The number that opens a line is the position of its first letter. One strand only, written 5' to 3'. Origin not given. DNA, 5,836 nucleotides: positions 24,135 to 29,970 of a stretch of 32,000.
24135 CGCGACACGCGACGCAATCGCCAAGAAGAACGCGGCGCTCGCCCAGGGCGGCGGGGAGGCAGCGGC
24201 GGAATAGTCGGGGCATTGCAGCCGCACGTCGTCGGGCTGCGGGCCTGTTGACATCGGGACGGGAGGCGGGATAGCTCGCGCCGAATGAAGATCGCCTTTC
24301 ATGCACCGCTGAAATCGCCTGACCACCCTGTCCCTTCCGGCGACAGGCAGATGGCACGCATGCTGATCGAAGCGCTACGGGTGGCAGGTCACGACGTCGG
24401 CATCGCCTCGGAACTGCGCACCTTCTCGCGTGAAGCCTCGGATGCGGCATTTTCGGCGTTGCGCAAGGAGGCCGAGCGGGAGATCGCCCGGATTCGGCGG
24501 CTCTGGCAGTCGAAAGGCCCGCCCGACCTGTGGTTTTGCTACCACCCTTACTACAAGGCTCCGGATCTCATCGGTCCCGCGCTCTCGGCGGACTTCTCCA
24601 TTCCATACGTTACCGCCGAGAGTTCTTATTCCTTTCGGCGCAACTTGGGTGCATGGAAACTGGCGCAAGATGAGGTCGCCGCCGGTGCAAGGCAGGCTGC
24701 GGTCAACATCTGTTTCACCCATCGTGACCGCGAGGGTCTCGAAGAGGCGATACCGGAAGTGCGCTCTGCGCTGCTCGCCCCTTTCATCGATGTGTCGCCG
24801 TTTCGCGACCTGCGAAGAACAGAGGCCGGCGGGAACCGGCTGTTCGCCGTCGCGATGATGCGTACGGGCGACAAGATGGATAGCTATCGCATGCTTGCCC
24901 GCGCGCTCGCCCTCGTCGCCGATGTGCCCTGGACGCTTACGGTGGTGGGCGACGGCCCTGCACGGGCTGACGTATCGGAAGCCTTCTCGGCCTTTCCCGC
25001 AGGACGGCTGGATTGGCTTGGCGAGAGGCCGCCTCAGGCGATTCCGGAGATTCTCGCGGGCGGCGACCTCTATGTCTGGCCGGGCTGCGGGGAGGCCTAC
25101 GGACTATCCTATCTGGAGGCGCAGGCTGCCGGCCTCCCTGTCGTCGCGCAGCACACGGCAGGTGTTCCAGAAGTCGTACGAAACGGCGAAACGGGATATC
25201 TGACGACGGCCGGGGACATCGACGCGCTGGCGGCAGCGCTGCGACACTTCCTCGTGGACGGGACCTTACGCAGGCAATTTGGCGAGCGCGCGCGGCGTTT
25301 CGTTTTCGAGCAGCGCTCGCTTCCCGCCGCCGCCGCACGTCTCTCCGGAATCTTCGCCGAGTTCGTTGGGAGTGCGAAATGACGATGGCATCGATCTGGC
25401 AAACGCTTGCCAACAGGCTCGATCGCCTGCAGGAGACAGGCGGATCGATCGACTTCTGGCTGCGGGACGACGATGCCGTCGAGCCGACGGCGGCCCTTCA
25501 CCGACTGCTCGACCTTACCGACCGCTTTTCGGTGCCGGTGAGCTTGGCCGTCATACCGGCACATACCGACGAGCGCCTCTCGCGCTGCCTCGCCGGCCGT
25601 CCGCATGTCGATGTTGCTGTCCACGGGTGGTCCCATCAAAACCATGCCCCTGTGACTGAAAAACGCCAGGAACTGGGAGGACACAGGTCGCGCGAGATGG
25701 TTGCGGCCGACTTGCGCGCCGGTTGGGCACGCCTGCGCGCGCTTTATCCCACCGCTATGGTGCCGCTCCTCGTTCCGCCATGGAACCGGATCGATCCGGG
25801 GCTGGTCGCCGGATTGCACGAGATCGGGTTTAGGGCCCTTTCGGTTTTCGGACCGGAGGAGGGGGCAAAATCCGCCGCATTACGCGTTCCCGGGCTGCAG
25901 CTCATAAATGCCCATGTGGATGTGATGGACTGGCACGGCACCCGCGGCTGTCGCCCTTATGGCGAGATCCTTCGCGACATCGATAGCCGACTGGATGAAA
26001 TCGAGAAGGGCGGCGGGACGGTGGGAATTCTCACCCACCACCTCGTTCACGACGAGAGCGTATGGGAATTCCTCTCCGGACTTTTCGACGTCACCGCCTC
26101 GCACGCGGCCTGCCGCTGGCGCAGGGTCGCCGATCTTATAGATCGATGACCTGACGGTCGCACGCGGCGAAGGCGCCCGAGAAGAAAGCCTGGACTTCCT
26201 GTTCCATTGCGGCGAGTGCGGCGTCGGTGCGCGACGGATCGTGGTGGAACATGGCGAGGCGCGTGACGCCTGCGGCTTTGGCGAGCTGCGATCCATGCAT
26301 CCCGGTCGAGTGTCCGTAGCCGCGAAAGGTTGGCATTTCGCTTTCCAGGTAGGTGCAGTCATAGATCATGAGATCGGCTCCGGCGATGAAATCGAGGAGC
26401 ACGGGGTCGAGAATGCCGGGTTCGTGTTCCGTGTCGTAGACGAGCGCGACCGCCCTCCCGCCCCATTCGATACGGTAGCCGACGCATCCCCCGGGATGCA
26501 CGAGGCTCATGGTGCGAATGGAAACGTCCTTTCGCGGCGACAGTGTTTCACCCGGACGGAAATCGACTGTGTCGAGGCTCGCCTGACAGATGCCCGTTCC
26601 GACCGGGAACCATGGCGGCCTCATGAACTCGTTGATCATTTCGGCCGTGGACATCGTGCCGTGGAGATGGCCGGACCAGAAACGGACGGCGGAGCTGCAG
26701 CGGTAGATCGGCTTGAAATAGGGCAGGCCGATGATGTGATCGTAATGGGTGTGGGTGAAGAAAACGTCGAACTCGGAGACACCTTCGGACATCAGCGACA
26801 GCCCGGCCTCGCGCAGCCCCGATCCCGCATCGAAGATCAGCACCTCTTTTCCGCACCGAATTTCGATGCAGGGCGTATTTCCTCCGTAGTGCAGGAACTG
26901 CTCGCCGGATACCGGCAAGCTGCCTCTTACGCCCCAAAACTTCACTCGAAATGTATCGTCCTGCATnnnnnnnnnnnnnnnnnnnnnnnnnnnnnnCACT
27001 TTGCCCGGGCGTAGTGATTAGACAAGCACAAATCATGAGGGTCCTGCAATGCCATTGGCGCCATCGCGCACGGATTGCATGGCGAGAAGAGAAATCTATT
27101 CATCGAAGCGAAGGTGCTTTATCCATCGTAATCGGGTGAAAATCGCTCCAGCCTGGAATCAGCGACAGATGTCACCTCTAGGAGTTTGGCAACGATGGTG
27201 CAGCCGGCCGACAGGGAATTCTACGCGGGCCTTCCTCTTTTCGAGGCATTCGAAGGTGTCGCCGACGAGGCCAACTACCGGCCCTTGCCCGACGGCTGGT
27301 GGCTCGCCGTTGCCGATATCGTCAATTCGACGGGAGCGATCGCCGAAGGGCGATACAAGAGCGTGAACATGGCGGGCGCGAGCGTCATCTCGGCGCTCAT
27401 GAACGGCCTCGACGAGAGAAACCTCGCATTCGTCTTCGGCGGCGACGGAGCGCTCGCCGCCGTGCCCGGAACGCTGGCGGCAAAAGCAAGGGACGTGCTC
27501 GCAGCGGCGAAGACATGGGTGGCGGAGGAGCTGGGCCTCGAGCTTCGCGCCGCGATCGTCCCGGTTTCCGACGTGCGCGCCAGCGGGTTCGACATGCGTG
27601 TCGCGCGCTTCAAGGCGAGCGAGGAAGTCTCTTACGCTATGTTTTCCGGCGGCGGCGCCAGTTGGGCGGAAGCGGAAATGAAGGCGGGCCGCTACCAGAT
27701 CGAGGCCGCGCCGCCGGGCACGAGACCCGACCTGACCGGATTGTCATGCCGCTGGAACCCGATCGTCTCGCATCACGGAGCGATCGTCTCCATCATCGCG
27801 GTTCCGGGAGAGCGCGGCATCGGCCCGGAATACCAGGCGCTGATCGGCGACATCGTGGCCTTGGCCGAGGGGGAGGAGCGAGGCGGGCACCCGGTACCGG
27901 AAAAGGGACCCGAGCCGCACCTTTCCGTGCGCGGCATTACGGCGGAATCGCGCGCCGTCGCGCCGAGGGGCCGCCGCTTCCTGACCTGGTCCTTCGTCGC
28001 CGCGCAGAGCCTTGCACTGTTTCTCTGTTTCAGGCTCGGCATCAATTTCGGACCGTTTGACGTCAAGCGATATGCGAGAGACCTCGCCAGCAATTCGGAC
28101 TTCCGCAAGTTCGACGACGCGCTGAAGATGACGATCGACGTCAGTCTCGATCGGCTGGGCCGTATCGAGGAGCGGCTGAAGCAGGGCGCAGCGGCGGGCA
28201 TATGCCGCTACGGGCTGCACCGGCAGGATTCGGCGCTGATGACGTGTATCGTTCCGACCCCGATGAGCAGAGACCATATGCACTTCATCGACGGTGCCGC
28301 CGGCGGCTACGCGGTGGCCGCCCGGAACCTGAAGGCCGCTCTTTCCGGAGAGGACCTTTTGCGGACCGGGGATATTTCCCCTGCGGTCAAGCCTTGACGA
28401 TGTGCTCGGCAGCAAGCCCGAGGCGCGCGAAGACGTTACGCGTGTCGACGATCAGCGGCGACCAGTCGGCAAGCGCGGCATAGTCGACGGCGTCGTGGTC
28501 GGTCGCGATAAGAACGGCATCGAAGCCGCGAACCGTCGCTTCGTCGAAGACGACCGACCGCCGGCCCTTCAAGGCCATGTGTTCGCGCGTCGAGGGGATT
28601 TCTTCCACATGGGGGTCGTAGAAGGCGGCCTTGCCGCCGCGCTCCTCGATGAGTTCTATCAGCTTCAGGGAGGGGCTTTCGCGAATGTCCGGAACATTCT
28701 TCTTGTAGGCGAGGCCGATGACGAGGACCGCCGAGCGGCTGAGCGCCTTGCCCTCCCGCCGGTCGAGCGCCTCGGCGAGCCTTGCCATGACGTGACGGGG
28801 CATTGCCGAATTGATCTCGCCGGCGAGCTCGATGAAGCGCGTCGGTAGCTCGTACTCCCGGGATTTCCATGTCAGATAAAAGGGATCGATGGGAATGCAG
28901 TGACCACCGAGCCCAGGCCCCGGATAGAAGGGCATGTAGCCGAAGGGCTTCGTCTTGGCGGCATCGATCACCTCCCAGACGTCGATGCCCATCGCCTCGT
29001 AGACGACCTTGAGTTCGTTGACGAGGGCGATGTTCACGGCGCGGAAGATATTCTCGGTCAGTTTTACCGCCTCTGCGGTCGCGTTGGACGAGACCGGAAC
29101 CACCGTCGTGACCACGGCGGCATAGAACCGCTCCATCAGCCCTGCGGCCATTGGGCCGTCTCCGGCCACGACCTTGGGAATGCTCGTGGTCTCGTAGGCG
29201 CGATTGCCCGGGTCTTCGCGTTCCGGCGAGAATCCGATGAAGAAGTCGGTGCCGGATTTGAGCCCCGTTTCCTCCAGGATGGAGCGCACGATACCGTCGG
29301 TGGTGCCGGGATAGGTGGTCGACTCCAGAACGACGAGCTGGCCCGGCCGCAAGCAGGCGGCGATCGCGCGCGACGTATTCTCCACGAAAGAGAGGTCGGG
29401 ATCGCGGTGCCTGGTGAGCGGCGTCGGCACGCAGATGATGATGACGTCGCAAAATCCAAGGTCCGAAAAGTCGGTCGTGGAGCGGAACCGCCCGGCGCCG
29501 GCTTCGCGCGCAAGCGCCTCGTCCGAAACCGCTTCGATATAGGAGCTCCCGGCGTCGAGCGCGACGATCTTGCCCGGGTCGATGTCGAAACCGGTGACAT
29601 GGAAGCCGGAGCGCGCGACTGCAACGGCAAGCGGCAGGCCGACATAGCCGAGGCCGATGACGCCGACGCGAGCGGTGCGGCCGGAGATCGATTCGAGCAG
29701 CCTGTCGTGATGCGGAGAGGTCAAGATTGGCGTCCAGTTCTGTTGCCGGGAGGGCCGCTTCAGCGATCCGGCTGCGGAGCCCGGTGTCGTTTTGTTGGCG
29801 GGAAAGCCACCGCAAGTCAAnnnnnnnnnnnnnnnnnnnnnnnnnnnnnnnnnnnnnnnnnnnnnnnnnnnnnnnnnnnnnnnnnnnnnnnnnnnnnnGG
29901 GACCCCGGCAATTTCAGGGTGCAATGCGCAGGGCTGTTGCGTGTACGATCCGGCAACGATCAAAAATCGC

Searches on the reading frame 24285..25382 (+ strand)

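Call 3: search_protein_families(library=pfam, proteins=[window:24285-25382:+])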
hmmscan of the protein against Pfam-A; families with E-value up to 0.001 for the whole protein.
window:24285-25382:+ (365 aa): 4 families
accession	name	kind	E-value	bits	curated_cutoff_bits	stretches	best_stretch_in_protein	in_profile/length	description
PF13692.12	Glyco_trans_1_4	-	2e-24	86.9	27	1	186-323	4-140/142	Glycosyl transferases group 1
PF00534.26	Glycos_transf_1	-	4.7e-24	85.3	26.4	1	199-338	28-171/172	Glycosyl transferases group 1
PF13524.12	Glyco_trans_1_2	-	2.3e-06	28.1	25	1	245-344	32-133/144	Glycosyl transferase-like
PF20706.3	GT4-conflict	-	2.7e-06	27.1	26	1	149-301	162-323/385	Family 4 Glycosyltransferase in conflict systems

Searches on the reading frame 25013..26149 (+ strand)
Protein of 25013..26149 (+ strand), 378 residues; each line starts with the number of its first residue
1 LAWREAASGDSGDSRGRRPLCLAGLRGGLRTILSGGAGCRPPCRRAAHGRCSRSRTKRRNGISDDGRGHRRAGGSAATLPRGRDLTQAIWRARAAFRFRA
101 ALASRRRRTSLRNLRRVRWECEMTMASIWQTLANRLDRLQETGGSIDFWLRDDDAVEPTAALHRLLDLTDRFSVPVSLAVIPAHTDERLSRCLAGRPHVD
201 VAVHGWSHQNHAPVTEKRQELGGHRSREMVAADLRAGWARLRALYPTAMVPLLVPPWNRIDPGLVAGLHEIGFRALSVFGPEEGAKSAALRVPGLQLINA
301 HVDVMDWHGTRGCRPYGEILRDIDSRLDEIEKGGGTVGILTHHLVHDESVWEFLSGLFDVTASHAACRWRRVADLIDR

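Call 3: search_protein_families(library=pfam, proteins=[window:25013-26149:+])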
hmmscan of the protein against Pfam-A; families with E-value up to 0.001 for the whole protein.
window:25013-26149:+ (378 aa): 1 family
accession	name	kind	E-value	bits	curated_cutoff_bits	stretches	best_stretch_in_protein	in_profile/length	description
PF10096.14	DUF2334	-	0.00036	20.6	26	0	158-244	14-114/203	Uncharacterized protein conserved in bacteria (DUF2334)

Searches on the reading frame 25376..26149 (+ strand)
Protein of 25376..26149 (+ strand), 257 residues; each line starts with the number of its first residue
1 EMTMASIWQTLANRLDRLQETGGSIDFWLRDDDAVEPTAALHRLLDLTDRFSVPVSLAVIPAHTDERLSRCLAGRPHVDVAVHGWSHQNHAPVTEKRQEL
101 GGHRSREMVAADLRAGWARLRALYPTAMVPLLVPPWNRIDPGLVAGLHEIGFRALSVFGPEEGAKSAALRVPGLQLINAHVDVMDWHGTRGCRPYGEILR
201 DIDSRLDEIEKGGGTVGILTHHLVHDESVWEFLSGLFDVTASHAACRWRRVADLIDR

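Call 9: search_protein_families(library=pfam, proteins=[window:25376-26149:+], max_evalue=0.1)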
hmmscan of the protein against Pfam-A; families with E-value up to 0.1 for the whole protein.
window:25376-26149:+ (257 aa): 2 families
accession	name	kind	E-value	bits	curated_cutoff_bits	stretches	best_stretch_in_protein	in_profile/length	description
PF10096.14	DUF2334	-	0.00011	22.3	26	1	37-124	14-115/203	Uncharacterized protein conserved in bacteria (DUF2334)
PF01522.26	Polysacc_deac_1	-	0.0037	17.7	23.1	1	35-153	17-122/124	Polysaccharide deacetylase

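Call 64: search_protein_families(library=ncbifam, proteins=[window:25376-26149:+], max_evalue=0.00001)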
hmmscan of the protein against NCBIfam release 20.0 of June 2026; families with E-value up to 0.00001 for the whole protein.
window:25376-26149:+ (257 aa): 0 families

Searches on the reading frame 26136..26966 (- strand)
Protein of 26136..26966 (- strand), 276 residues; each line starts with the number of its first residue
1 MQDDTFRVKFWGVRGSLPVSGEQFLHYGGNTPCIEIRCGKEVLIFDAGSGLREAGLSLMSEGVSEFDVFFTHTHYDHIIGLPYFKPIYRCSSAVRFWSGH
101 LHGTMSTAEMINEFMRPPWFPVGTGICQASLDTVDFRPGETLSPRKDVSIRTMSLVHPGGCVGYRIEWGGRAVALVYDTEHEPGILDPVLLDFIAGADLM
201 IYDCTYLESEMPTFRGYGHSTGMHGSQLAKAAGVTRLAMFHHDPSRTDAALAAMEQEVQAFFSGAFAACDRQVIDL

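Call 9: search_protein_families(library=pfam, proteins=[window:26136-26966:-], max_evalue=0.1)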
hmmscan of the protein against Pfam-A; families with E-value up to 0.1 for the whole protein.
window:26136-26966:- (276 aa): 2 families
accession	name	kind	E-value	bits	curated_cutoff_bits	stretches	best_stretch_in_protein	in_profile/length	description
PF12706.13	Lactamase_B_2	-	1.6e-12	47.9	27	1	44-242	4-200/200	Beta-lactamase superfamily domain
PF00753.33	Lactamase_B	-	3e-06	27.8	22.7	1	29-93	4-72/196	Metallo-beta-lactamase superfamily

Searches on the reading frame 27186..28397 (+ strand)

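Call 4: search_protein_families(library=pfam, proteins=[window:27186-28397:+])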
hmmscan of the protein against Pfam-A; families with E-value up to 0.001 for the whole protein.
window:27186-28397:+ (403 aa): 1 family
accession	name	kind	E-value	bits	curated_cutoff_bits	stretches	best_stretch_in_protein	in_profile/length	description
PF11294.13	DUF3095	-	6.8e-130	434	22.2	1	12-383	1-378/378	Protein of unknown function (DUF3095)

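Call 6: search_protein_families(library=ncbifam, proteins=[window:27186-28397:+], max_evalue=0.01)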
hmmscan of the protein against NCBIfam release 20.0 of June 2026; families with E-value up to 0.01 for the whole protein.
window:27186-28397:+ (403 aa): 0 families

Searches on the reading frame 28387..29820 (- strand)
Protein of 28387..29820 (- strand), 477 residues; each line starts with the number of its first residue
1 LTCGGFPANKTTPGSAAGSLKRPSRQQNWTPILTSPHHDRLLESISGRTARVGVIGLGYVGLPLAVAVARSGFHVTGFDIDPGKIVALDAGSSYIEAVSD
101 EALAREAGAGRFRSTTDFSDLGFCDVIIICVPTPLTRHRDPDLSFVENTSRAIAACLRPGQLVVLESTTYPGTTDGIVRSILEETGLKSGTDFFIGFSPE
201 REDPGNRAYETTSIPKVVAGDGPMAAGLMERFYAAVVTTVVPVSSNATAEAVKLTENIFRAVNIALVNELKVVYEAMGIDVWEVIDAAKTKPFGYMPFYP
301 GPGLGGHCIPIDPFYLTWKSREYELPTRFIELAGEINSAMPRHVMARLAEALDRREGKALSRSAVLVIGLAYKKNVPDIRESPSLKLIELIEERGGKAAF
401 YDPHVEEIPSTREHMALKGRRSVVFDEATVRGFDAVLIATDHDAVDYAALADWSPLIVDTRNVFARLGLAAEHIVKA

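Call 4: search_protein_families(library=pfam, proteins=[window:28387-29820:-])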
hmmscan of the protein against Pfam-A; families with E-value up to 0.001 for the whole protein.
window:28387-29820:- (477 aa): 5 families
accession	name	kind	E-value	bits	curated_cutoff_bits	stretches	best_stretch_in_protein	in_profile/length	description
PF03721.20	UDPG_MGDP_dh_N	-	2.1e-44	151.8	27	1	51-226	2-180/187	UDP-glucose/GDP-mannose dehydrogenase family, NAD binding domain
PF00984.24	UDPG_MGDP_dh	-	6e-32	110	25.4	1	248-338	2-93/94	UDP-glucose/GDP-mannose dehydrogenase family, central domain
PF03720.21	UDPG_MGDP_dh_C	-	6.2e-22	78.4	30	1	366-465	1-102/103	UDP-glucose/GDP-mannose dehydrogenase family, UDP binding domain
PF03446.21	NAD_binding_2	-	2.5e-07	31.3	21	1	51-183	1-108/161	NAD binding domain of 6-phosphogluconate dehydrogenase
PF02737.24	3HCDH_N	-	7.1e-05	23.2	22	1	52-132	2-87/180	3-hydroxyacyl-CoA dehydrogenase, NAD binding domain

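Call 6: search_protein_families(library=ncbifam, proteins=[window:28387-29820:-], max_evalue=0.01)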
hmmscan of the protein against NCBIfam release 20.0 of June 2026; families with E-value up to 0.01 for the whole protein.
window:28387-29820:- (477 aa): 15 families
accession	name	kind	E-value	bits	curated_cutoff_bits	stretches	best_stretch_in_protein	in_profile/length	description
TIGR03026.1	NDP-sugDHase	subfamily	2.6e-126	421.7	189.8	1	51-462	2-413/413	nucleotide sugar dehydrogenase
NF040825.1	UDPMaNacDH_Arch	equivalog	9e-84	281.7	750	1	51-445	2-377/418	UDP-N-acetyl-D-mannosamine dehydrogenase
NF008286.0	PRK11064.1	equivalog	1e-65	222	459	1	50-463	4-418/420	UDP-N-acetyl-D-mannosamine dehydrogenase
NF011729.0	PRK15182.1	equivalog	4.7e-65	220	592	1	51-444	8-390/425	Vi polysaccharide biosynthesis UDP-N-acetylglucosamine C-6 dehydrogenase TviB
NF041297.1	UDPGDh_AglM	equivalog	2.1e-51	175.2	670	1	51-465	2-418/429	UDP-glucose 6-dehydrogenase AglM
NF047673.2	TeichurnBiosyTuaD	equivalog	2.2e-44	152.3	700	1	51-465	3-415/439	UDP-glucose 6-dehydrogenase TuaD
NF011631.0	PRK15057.1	equivalog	1.3e-10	41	757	1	52-317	3-262/388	UDP-glucose 6-dehydrogenase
TIGR01505.1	tartro_sem_red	equivalog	5e-08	32.5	340.75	1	51-287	1-203/291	2-hydroxy-3-oxopropionate reductase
NF043037.1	ThreonDh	equivalog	6.2e-05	22.5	350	1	50-95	3-49/297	L-threonate dehydrogenase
NF008592.0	PRK11559.1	equivalog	0.0002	20.8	397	0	50-288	3-207/296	2-hydroxy-3-oxopropionate reductase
NF042925.1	FHMPC_DH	equivalog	0.00025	20.5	500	1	51-102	2-53/304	5-formyl-3-hydroxy-2-methylpyridine 4-carboxylate 5-dehydrogenase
NF012005.0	PRK15461.1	equivalog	0.00068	18.9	348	1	50-91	2-44/298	sulfolactaldehyde 3-reductase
NF004783.0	PRK06129.1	equivalog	0.0029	17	347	1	50-88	3-41/315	3-hydroxyacyl-CoA dehydrogenase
NF005650.0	PRK07417.1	equivalog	0.0085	15.4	290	0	50-141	2-76/281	prephenate/arogenate dehydrogenase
NF011633.0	PRK15059.1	equivalog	0.0097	15.1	451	0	51-278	2-194/292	2-hydroxy-3-oxopropionate reductase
